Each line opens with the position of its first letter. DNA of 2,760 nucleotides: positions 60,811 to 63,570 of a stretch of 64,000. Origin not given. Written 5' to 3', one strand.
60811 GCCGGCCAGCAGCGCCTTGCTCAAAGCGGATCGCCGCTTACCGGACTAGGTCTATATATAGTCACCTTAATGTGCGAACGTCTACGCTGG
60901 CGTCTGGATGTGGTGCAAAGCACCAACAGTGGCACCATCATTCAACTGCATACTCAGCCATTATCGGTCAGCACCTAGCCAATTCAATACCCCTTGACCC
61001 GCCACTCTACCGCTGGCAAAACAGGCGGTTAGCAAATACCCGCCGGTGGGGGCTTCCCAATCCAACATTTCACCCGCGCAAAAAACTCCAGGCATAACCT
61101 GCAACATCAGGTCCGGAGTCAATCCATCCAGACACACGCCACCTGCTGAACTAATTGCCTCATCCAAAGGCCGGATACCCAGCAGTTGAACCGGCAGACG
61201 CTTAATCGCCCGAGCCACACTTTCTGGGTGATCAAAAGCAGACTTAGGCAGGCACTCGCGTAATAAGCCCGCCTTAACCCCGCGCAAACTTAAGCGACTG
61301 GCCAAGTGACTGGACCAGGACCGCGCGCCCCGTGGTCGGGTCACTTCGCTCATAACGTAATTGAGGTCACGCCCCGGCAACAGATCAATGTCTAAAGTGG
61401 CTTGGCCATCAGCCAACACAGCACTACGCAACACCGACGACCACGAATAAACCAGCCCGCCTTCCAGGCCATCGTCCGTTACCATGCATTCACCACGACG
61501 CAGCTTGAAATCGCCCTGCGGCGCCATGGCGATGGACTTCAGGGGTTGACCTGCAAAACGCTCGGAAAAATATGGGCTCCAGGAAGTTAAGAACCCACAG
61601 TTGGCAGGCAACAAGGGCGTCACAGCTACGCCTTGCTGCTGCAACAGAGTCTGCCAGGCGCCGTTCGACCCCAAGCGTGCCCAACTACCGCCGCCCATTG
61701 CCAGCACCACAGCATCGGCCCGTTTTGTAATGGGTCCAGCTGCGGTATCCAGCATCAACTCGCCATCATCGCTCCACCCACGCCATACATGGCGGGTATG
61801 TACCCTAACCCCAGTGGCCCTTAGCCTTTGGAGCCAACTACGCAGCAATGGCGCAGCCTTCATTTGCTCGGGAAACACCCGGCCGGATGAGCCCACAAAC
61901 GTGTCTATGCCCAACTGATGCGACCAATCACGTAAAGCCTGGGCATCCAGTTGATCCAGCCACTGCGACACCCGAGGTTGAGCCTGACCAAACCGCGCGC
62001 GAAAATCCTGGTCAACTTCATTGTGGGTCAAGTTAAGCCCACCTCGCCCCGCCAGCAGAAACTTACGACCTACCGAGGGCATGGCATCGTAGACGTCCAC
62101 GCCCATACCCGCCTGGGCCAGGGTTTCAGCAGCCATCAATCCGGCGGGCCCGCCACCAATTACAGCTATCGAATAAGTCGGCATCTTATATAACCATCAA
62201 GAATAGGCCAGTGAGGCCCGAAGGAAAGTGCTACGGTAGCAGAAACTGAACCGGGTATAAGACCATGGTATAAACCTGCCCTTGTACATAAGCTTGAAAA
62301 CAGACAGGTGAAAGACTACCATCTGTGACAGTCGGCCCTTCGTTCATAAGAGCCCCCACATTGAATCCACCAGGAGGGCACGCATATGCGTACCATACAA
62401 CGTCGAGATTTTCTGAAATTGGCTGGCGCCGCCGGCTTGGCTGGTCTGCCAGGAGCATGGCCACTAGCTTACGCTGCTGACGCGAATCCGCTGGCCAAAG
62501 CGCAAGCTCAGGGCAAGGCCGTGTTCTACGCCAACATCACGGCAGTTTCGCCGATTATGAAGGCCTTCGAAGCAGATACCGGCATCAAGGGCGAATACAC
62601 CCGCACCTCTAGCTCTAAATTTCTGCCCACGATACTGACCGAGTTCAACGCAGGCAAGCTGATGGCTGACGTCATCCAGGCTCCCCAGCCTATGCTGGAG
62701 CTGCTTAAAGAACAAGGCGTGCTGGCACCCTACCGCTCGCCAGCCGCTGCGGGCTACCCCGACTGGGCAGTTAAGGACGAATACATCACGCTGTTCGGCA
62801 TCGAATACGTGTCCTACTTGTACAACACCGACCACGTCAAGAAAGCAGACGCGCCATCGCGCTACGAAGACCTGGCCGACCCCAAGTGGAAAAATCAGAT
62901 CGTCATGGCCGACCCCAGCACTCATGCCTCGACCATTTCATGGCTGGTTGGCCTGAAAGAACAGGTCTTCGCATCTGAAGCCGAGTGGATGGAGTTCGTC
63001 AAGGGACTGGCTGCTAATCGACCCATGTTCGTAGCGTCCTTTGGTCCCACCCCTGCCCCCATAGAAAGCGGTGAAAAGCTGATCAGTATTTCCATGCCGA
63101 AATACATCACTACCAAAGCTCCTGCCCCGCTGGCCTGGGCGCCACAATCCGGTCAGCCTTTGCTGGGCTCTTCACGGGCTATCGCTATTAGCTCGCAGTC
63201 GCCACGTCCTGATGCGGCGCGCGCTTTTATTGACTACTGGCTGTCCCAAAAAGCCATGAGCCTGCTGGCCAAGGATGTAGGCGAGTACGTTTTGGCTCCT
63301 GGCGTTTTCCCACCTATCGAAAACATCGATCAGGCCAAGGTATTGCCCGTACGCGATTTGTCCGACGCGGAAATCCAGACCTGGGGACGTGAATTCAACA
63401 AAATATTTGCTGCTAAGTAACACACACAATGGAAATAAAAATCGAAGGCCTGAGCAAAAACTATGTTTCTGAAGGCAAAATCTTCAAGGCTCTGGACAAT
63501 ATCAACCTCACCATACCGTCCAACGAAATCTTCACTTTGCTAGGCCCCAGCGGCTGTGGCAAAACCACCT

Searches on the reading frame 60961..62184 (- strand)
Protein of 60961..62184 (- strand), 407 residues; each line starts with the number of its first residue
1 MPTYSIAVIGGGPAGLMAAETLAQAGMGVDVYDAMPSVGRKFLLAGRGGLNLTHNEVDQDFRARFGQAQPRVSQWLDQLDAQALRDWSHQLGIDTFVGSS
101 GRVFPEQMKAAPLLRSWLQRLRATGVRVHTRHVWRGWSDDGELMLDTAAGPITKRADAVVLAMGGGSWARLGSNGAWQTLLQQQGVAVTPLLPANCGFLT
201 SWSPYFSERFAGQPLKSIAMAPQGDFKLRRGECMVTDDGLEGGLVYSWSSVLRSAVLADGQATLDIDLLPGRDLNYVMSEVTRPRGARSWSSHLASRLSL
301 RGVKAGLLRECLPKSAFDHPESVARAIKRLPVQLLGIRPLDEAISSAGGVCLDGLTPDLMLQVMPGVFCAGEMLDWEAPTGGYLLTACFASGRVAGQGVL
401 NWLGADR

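Call 81: search_protein_families(library=pfam, proteins=[window:60961-62184:-], max_evalue=1e-8)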
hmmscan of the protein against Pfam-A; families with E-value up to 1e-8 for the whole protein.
window:60961-62184:- (407 aa): 3 families
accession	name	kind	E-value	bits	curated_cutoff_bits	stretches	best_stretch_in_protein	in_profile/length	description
PF03486.20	HI0933_like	-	2.7e-69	233.7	50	1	5-397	2-243/244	HI0933-like protein Rossmann domain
PF22780.1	HI0933_like_1st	-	1.4e-23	83.9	27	1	193-345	2-165/165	HI0933-like protein barrel and H2TH domain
PF01266.30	DAO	-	2.5e-09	37.6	27.9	0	44-171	84-209/353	FAD dependent oxidoreductase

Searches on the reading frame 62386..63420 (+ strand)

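Call 81: search_protein_families(library=pfam, proteins=[window:62386-63420:+], max_evalue=1e-8)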
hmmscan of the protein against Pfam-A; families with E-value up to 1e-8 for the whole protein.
window:62386-63420:+ (344 aa): 4 families
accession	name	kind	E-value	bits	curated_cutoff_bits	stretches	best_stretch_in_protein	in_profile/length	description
PF13416.11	SBP_bac_8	-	3.1e-20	73.6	27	1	57-300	2-258/279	Bacterial extracellular solute-binding protein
PF13343.11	SBP_bac_6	-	4e-20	72.8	24.6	1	94-319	4-236/245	Bacterial extracellular solute-binding protein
PF13531.11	SBP_bac_11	-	8.1e-13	49.1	25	1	52-296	11-223/227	Bacterial extracellular solute-binding protein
PF01547.30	SBP_bac_1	-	1e-12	49.1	26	1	55-291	12-306/307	Bacterial extracellular solute-binding protein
